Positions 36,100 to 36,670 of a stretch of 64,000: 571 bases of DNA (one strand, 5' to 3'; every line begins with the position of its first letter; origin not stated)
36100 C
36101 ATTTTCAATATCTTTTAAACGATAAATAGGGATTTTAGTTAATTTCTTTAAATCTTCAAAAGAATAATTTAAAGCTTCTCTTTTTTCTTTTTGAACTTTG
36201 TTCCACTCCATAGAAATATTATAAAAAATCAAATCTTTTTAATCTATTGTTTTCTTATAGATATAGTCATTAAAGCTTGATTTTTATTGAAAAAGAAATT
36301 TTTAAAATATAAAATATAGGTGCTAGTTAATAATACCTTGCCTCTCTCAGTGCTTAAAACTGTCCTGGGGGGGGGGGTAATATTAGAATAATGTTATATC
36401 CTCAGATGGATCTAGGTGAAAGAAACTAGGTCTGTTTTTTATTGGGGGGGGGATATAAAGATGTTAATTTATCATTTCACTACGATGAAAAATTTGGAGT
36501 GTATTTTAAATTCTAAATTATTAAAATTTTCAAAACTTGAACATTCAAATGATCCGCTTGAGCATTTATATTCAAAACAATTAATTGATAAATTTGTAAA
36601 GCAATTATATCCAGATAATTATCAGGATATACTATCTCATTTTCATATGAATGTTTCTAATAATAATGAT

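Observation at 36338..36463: Two poly-G tracts (G11 in promoter spacer, G9 at the RBS/start) upstream of the DUF2971-LRR lipoprotein operon: candidate dual phase-variation switch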

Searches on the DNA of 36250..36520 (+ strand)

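Call 34: search_rna_families(source=window, start=36250, end=36520, threshold=evalue, max_evalue=10)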
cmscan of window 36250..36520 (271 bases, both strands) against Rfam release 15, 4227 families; matches with E-value up to 10: 4.
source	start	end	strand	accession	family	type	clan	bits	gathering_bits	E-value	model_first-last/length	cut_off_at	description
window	36272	36354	+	RF01625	ceN28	Gene; snRNA; snoRNA; CD-box;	-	18.3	70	0.2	1-88/88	no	Caenorhabditis snoRNA ceN28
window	36474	36520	+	RF01186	SNORD127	Gene; snRNA; snoRNA; CD-box;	-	16.8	45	4.6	1-47/86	3'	Small nucleolar RNA SNORD127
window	36288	36442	+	RF01459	rliE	Gene; sRNA;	-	13.7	90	5.6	1-222/222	no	Listeria sRNA rliE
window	36274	36341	-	RF04280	mir-890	Gene; miRNA;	CL00136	12.4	56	9.2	1-74/74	no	mir-890 microRNA precursor family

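Call 42: build_rna_model(alignment_id=A2)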
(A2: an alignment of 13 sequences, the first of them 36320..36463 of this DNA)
Model R1 built from alignment A2 (13 sequences, 155 columns); structure: RNAalifold consensus.
model positions 131; base pairs 30; branch points 2; effective number of sequences 1.56; information 0.589 bits per position. Calibrated on 0.2 Mb of random sequence (short: E-values are rough).
structure used (alignment columns):
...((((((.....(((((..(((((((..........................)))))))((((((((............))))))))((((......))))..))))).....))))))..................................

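Call 44: search_with_rna_model(model_id=R1, sources=[window, L001, L003, L005, L006, L008, L009, L010, L011, L012, L014, L015, L016, L017], max_evalue=1)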
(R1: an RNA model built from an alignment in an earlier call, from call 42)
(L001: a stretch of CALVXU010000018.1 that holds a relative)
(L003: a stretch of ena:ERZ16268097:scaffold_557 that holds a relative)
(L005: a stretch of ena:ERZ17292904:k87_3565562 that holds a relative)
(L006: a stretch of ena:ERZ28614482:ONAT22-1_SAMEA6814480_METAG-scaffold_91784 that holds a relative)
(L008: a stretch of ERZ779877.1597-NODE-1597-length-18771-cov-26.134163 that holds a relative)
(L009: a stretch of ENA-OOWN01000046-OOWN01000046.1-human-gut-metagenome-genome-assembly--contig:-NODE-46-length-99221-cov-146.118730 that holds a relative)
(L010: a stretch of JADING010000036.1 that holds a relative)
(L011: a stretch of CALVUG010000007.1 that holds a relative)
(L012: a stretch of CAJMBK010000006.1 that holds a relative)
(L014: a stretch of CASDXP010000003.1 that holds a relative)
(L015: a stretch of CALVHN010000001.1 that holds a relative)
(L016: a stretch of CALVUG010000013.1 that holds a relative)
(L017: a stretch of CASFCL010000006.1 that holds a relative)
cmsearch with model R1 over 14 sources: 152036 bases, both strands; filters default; matches with E-value up to 1: 17.
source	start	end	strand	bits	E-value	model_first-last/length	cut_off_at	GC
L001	5875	6004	+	143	1.9e-24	1-131/131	no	0.37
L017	4265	4394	-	139.7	7.9e-24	1-131/131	no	0.35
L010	4230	4358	+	138.9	1.1e-23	1-131/131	no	0.37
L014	1586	1722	-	134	9.8e-23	1-131/131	no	0.38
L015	6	132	+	131.6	2.8e-22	1-131/131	no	0.37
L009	1034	1161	+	131.3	3.1e-22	1-131/131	no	0.34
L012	943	1070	+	131.3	3.1e-22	1-131/131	no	0.34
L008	2673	2810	+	131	3.6e-22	1-131/131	no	0.34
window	36320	36460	+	130.1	5.4e-22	1-131/131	no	0.41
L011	1534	1672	-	129.5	7e-22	1-131/131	no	0.4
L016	487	612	+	127.9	1.4e-21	1-131/131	no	0.35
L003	5872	6009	+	122.5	1.4e-20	1-131/131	no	0.37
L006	385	514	+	110.1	3.3e-18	1-131/131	no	0.35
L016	459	584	-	20.5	0.35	1-131/131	no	0.33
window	36292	36432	-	20.3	0.38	1-131/131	no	0.35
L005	1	36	+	19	0.66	96-131/131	5'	0.39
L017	4293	4422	+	18.8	0.74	1-131/131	no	0.35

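Call 47: search_with_rna_model(model_id=R1, sources=[L018, L019, L020, L021, L022], max_evalue=0.1, show_alignments=5)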
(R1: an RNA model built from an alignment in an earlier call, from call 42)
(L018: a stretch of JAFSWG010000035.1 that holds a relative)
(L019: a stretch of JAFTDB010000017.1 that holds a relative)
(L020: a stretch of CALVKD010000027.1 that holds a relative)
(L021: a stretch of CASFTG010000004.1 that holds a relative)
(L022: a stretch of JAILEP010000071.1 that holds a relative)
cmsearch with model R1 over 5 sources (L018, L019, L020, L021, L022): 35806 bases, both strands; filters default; matches with E-value up to 0.1: 5.
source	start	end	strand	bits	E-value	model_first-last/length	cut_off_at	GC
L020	3813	3950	-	104.8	8e-18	1-131/131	no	0.38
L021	461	593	+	88.4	1e-14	1-131/131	no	0.5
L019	1414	1544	-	86.4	2.5e-14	1-131/131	no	0.37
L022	1557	1667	+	58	6.2e-09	1-131/131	no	0.31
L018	5773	5885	+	56.2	1.3e-08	1-131/131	no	0.35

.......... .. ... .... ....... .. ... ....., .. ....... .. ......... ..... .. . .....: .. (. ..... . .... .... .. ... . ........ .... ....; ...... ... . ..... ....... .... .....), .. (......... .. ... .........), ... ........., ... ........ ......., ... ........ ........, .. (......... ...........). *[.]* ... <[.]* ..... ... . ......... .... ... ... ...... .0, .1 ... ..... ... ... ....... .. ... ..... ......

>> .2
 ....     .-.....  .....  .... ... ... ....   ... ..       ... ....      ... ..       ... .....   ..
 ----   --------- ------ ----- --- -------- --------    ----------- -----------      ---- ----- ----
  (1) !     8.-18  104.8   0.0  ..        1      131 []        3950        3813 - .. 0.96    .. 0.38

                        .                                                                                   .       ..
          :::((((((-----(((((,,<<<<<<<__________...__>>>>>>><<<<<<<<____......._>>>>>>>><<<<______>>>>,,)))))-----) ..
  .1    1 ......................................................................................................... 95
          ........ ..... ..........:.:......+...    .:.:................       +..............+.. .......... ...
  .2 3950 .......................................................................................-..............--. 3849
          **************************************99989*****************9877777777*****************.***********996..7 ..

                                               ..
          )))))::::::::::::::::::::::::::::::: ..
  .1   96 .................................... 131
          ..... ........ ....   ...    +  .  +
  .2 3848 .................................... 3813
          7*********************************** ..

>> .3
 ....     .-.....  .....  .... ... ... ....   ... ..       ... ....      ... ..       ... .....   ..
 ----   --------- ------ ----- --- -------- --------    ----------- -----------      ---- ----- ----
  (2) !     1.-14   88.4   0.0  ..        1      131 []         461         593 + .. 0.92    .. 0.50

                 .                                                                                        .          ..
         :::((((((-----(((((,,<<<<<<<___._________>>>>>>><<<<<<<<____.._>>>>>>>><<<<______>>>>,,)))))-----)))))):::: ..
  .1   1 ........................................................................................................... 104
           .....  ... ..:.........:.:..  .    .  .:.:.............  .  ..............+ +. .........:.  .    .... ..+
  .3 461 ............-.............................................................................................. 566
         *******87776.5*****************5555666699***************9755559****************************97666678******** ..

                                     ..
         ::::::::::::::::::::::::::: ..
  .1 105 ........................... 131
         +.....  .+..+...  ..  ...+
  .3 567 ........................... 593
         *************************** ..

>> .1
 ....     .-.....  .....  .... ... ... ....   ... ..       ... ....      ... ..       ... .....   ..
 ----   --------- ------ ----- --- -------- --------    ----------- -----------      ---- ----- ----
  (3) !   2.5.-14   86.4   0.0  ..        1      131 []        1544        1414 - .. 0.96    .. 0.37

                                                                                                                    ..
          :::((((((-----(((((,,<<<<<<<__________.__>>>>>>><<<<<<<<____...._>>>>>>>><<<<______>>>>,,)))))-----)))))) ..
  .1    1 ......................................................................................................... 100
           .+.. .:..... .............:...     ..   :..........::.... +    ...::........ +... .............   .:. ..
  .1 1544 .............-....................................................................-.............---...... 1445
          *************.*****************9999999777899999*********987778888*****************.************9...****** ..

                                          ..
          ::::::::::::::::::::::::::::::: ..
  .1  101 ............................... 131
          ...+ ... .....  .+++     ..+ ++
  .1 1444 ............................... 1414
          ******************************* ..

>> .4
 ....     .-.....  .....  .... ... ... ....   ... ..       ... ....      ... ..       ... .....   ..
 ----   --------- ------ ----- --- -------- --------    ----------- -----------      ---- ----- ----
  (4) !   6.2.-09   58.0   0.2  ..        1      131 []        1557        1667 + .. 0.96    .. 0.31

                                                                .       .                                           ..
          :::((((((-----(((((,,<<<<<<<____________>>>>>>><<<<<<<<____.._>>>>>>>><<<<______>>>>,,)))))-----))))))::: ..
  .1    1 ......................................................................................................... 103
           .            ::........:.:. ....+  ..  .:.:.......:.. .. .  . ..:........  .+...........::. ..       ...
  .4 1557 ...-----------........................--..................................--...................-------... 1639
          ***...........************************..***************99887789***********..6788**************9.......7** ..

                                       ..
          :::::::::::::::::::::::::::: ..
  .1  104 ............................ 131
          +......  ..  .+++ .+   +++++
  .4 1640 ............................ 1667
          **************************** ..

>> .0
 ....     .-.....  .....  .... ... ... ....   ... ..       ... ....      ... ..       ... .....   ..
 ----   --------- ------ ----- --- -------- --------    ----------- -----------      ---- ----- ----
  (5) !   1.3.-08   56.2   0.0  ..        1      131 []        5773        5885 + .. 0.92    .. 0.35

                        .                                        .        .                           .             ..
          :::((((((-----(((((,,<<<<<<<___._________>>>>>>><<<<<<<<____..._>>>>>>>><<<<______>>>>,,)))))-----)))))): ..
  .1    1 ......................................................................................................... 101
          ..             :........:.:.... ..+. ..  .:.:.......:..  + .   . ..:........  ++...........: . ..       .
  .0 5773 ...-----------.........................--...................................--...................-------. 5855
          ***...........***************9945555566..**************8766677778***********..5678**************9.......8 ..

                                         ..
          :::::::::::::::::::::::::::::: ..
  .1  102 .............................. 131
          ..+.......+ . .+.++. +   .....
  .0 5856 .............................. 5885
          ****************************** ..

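Call 51: search_with_rna_model(model_id=R1, sources=[window, L001, L003, L006, L007, L008, L010, L011, L012, L014, L015, L016, L017, L018, L019, L020, L021, L022], max_evalue=0.0001, make_alignment=true)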
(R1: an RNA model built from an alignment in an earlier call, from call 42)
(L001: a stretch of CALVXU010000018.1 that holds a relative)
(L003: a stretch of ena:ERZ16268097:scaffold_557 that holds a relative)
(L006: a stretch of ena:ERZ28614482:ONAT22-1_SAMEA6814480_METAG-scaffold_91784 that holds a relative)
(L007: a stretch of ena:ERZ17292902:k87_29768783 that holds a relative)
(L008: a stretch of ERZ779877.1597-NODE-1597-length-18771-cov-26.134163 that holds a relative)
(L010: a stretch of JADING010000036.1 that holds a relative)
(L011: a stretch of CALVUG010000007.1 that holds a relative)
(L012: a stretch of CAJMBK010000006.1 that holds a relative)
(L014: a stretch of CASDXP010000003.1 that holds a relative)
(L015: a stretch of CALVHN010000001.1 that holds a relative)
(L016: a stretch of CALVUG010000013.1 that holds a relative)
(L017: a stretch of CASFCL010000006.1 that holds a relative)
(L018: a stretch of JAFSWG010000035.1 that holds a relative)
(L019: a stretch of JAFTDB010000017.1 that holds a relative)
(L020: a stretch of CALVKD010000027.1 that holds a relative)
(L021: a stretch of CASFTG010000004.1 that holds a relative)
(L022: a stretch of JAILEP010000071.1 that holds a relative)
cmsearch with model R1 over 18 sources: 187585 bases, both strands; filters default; matches with E-value up to 0.0001: 18.
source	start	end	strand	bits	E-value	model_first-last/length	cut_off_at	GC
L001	5875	6004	+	143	2.3e-24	1-131/131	no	0.37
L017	4265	4394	-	139.7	9.8e-24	1-131/131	no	0.35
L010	4230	4358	+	138.9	1.4e-23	1-131/131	no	0.37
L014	1586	1722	-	134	1.2e-22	1-131/131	no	0.38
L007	1941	2077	+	133.5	1.5e-22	1-131/131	no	0.38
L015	6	132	+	131.6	3.5e-22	1-131/131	no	0.37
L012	943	1070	+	131.3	3.8e-22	1-131/131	no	0.34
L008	2673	2810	+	131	4.5e-22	1-131/131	no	0.34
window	36320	36460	+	130.1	6.6e-22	1-131/131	no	0.41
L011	1534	1672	-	129.5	8.6e-22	1-131/131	no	0.4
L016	487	612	+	127.9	1.7e-21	1-131/131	no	0.35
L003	5872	6009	+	122.5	1.8e-20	1-131/131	no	0.37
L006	385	514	+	110.1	4.1e-18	1-131/131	no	0.35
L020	3813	3950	-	104.8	4.2e-17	1-131/131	no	0.38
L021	461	593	+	88.4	5.3e-14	1-131/131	no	0.5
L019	1414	1544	-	86.4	1.3e-13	1-131/131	no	0.37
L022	1557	1667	+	58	3.3e-08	1-131/131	no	0.31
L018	5773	5885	+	56.2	7.1e-08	1-131/131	no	0.35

Alignment A3: 18 matches aligned to the model, 152 columns, each read 5' to 3' on its own strand. Consensus structure (alignment columns), stored with it:
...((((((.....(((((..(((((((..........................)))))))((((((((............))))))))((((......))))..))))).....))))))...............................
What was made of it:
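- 36320..36460 (+): Conserved structured 5' leader, about 140 nt, new to Rfam. Covariance model R1 finds it once in each of 17 distinct loci, at 56-143 bits (calls 42, 44, 47, 51).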
